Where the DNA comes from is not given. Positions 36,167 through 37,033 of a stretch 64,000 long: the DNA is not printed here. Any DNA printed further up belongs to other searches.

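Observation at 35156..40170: Four copies of a roughly 190-aa domain with invariant motifs that I cannot place in any named family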

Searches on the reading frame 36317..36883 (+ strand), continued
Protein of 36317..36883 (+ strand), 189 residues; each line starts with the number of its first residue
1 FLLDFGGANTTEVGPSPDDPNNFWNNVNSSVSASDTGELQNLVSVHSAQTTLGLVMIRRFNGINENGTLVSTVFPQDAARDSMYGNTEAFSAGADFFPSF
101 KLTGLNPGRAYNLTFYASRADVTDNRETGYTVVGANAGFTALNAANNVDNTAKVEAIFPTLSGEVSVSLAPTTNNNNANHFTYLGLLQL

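Call 50: search_solved_structures(query=A7, max_evalue=10, show_alignments=3)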
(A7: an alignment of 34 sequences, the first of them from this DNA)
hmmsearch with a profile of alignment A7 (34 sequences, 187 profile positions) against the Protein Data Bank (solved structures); distinct sequences matched with E-value up to 10: 69 (the best 60 are shown).
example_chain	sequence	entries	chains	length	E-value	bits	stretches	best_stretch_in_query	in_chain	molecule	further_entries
6xay_A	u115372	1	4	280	0.00047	23.2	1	91-112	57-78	Fibronectin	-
9l14_B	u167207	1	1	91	0.006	19.6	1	90-120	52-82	Monobody CL-1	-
6zz8_G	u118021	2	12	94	0.0081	19.2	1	90-118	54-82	Protein B | MB_CRS6-15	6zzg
4lxo_A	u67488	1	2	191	0.011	18.8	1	91-118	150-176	Fibronectin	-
1fnf_A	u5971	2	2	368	0.015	18.3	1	91-112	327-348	FIBRONECTIN | Isoform 1 of Fibronectin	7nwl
5kvm_C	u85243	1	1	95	0.019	17.9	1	90-116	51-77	FN3 monobody alpha5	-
9f01_E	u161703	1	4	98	0.027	17.4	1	90-115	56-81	nanobody DAM21.3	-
7y8s_A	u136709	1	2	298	0.056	16.4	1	72-133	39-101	Dscam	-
7u08_A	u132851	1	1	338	0.07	16.1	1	63-118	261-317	Receptor-type tyrosine-protein phosphatase eta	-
5mtm_B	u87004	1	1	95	0.076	16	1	74-118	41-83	Monobody Mb(Lck_3)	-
5mtn_B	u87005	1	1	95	0.097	15.6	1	90-116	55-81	Monobody Mb(Lck_1)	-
7u01_A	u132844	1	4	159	0.1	15.6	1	62-118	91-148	Receptor-type tyrosine-protein phosphatase eta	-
9p6s_C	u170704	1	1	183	0.13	15.3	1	91-112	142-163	Fibronectin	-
6sm5_B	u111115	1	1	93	0.16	14.9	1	90-116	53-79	MbC (monobody targeting SHP1-C-SH2)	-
5dc4_B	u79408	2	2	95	0.17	14.9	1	78-112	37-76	AS25 monobody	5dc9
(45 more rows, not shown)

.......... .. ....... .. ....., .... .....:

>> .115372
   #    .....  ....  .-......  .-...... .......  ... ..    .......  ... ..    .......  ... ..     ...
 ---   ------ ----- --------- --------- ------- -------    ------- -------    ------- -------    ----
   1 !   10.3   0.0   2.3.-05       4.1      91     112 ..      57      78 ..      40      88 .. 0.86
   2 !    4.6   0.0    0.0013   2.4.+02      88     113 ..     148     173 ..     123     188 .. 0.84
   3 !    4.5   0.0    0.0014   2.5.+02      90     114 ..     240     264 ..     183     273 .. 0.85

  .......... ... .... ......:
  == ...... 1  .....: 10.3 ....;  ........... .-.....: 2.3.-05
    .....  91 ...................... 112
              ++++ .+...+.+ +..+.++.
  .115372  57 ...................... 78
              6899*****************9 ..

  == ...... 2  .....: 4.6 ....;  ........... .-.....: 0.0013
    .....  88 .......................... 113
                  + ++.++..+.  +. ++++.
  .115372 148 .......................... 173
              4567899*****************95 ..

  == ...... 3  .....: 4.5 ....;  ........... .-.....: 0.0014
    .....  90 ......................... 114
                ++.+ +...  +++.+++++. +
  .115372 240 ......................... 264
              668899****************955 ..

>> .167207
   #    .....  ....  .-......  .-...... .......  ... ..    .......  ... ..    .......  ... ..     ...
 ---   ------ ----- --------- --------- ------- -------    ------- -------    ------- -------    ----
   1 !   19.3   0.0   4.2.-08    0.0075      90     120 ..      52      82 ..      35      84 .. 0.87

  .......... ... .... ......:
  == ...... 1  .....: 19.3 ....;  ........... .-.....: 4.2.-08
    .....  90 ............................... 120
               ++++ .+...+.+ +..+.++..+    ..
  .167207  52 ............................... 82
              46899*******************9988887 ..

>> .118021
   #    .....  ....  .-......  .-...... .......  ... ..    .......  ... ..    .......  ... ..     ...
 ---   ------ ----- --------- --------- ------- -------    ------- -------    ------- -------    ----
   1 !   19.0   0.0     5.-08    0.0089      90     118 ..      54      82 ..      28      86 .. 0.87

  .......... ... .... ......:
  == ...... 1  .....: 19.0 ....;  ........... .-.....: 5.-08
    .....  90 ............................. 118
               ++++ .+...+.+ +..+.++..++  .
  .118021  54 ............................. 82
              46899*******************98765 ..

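Call 55: search_protein_families(library=pfam, alignment_id=A8, max_evalue=0.00001)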
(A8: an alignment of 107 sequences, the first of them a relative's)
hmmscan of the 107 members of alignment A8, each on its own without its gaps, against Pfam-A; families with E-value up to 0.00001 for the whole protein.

A. member 1, L005:4591-5862:- (423 aa): 2 families
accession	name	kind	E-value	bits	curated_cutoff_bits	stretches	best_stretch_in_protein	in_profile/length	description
PF14701.12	hDGE_amylase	-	7.2e-20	71.9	27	1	10-107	17-115/439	Glycogen debranching enzyme, glucanotransferase domain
PF00128.31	Alpha-amylase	-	4.1e-12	46.5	22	1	24-103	28-100/446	Alpha amylase, catalytic domain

B. families by the number of members that match (of 107 scanned): 116 families (the first 25 are shown)
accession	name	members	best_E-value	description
PF13385.13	Laminin_G_3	6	2.6e-50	Concanavalin A-like lectin/glucanases superfamily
PF02518.31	HATPase_c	3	3.2e-12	Histidine kinase-, DNA gyrase B-, and HSP90-like ATPase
PF07730.19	HisKA_3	3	3e-11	Histidine kinase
PF07662.18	Nucleos_tra2_C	2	1e-70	Na+ dependent nucleoside transporter C-terminus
PF07676.18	PD40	2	1.1e-37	WD40-like Beta Propeller Repeat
PF13419.12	HAD_2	2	4.7e-26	Haloacid dehalogenase-like hydrolase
PF01773.25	Nucleos_tra2_N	2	1.1e-25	Na+ dependent nucleoside transporter N-terminus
PF04909.20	Amidohydro_2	2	1.7e-24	Amidohydrolase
PF00350.29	Dynamin_N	2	3.8e-23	Dynamin family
PF00702.32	Hydrolase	2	4.7e-23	haloacid dehalogenase-like hydrolase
PF13304.12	AAA_21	2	1.2e-21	AAA domain, putative AbiEii toxin, Type IV TA system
PF13175.12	AAA_15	2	5.6e-21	AAA ATPase domain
PF07670.19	Gate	2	1.1e-17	Nucleoside recognition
PF01926.29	MMR_HSR1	2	5.2e-09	50S ribosome-binding GTPase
PF13242.12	Hydrolase_like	2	5.8e-09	HAD-hyrolase-like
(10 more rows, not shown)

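Call 60: list_cluster_members(proteins=[P0125, P0186, P0139, P0127, P0173, P0065, P0073, P0088, P0115, P0193])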
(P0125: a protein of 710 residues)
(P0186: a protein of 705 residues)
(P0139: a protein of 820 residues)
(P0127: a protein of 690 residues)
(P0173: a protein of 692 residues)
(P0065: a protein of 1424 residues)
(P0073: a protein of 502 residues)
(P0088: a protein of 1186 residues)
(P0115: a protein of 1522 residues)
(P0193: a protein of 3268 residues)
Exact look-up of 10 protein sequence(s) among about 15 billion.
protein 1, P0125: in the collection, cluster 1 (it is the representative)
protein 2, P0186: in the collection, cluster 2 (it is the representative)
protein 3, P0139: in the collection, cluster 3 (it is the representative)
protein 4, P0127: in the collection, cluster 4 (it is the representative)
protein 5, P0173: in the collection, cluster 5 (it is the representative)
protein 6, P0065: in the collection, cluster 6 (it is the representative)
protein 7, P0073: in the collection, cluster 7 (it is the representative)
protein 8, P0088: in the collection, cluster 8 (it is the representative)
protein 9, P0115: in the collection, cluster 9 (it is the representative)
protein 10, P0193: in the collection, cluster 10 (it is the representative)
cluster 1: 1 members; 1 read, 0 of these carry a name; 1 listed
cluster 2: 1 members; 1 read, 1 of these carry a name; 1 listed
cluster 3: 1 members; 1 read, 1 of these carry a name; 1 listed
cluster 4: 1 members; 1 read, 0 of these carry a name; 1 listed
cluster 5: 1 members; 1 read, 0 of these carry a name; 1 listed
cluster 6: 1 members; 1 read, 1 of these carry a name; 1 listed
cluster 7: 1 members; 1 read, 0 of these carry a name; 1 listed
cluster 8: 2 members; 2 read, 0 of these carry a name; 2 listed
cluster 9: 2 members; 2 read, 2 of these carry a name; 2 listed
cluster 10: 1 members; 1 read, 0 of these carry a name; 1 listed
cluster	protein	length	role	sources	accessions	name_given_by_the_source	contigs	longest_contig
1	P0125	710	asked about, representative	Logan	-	-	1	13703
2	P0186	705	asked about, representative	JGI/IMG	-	lysophospholipase L1-like esterase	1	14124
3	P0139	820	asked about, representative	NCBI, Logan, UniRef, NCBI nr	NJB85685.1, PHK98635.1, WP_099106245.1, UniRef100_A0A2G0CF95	lysophospholipase L1-like esterase [Lewinella marina] | SGNH hydrolase-type esterase domain-containing protein n=1 Tax=Neolewinella marina ... | GDSL-type esterase/lipase family protein [Neolewinella marina]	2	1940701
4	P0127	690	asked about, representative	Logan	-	-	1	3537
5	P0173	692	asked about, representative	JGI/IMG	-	-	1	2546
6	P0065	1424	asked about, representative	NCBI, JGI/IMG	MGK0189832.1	MAG: hypothetical protein ACI9R3_005650 [Verrucomicrobiales bacterium] | hypothetical protein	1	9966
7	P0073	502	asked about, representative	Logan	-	-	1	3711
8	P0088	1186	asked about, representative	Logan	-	-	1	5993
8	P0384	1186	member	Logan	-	-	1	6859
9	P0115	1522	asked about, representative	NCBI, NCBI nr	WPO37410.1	GDSL-type esterase/lipase family protein [Flammeovirgaceae bacterium SG7u.111]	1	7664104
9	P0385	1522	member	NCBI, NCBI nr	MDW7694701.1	GDSL-type esterase/lipase family protein [Flammeovirgaceae bacterium SG7u.132]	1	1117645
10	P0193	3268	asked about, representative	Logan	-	-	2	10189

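Call 61: find_encoding_contigs(protein=P0139, flank=10000, max_places=1)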
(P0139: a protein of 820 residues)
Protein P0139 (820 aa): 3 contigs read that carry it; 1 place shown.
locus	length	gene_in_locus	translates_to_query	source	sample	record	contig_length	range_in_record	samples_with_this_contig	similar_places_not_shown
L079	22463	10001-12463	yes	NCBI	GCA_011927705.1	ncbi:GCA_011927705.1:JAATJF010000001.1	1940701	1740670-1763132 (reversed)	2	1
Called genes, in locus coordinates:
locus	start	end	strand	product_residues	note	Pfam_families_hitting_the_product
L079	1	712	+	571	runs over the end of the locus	PF28492:Beta_helix_4, PF18962:Por_Secre_tail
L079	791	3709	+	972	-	PF13620:CarboxypepD_reg, PF13715:CarbopepD_reg_2, PF07715:Plug, PF00593:TonB_dep_Rec_b-barrel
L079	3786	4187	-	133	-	-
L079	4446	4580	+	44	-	-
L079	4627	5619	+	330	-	PF02016:Peptidase_S66, PF17676:Peptidase_S66C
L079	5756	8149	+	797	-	PF00884:Sulfatase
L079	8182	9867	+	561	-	-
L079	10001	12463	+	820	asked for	PF00657:Lipase_GDSL, PF13472:Lipase_GDSL_2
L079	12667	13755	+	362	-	PF13524:Glyco_trans_1_2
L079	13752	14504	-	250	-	PF03883:H2O2_YaaD, PF21818:DUF6884 (weak)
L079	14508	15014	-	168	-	PF07743:HSCB_C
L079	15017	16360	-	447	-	PF02163:Peptidase_M50, PF00595:PDZ, PF13180:PDZ_2 (weak), PF17820:PDZ_6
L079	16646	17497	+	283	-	PF00800:PDT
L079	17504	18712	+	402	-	PF00155:Aminotran_1_2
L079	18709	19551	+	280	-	PF02826:2-Hacid_dh_C (weak), PF03807:F420_oxidored (weak), PF02153:PDH_N, PF20463:PDH_C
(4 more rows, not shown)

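Call 62: find_encoding_contigs(protein=P0115, flank=10000, max_places=1)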
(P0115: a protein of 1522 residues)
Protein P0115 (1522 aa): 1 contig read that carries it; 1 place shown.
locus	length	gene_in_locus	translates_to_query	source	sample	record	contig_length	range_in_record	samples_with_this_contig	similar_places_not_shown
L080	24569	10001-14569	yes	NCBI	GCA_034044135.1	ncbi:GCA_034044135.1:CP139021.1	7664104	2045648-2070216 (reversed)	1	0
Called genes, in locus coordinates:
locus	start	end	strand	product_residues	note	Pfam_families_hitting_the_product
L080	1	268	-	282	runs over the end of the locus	PF08379:Bact_transglu_N, PF01841:Transglut_core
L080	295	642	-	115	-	PF07883:Cupin_2 (faint)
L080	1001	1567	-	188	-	PF12833:HTH_18, PF00165:HTH_AraC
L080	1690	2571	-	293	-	PF03009:GDPD, PF13653:GDPD_2 (weak)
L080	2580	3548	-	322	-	PF20030:bpMoxR (weak), PF00004:AAA (weak), PF07726:AAA_3, PF07728:AAA_5, PF17863:AAA_lid_2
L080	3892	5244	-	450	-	PF09312:SurA_N (weak), PF13145:Rotamase_2, PF13616:Rotamase_3, PF00639:Rotamase, PF13616:Rotamase_3 (weak), PF00639:Rotamase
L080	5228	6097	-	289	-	PF13145:Rotamase_2 (weak)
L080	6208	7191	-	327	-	PF09640:DUF2027 (weak), PF01713:Smr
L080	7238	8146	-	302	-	PF01734:Patatin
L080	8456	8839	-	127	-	PF07366:SnoaL, PF12680:SnoaL_2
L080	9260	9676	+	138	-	-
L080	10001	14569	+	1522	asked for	PF16656:Pur_ac_phosph_N (faint), PF16893:fn3_2 (faint), PF24489:Ig_J_second (faint), PF25059:FN3_DSCAM-DSCAML_C (faint), PF00041:fn3 (weak), PF25788:Ig_Rha78A_N (faint), PF00041:fn3 (weak), PF13472:Lipase_GDSL_2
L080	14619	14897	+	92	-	PF13384:HTH_23 (weak), PF13551:HTH_29 (weak)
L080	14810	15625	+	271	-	PF13358:DDE_3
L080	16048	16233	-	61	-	-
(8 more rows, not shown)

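Call 77: search_protein_families(library=pfam, alignment_id=A7, max_evalue=1)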
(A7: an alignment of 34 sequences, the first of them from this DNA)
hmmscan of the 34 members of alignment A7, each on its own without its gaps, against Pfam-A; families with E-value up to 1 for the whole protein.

A. member 1, seq(189 aa): 0 families

B. families by the number of members that match (of 34 scanned): 16 families
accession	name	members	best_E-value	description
PF00041.27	fn3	3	0.052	Fibronectin type III domain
PF00630.25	Filamin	1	0.012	Filamin/ABP280 repeat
PF16874.11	Glyco_hydro_36C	1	0.015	Glycosyl hydrolase family 36 C-terminal domain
PF07230.16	Portal_T4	1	0.035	Bacteriophage T4-like portal protein (Gp20)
PF07949.17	YbbR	1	0.04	YbbR-like protein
PF05827.17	VAS1_LD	1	0.064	V-type proton ATPase subunit S1, luminal domain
PF19158.5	DUF5840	1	0.073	Family of unknown function (DUF5840)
PF10610.15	Tafi-CsgC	1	0.078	Thin aggregative fimbriae synthesis protein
PF23118.1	zf-C2H2_STOP2_C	1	0.11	STOP2-like, C2H2-type zinc finger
PF06742.16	DUF1214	1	0.12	Protein of unknown function (DUF1214)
PF04200.17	Lipoprotein_17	1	0.15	Lipoprotein associated domain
PF12114.14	Period_C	1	0.16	Period circadian-like, C-terminal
PF17503.7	DUF5435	1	0.16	Family of unknown function (DUF5435)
PF18146.6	CinA_KH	1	0.24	Damage-inducible protein CinA KH domain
PF08602.15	Mgr1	1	0.25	Mgr1-like, i-AAA protease complex subunit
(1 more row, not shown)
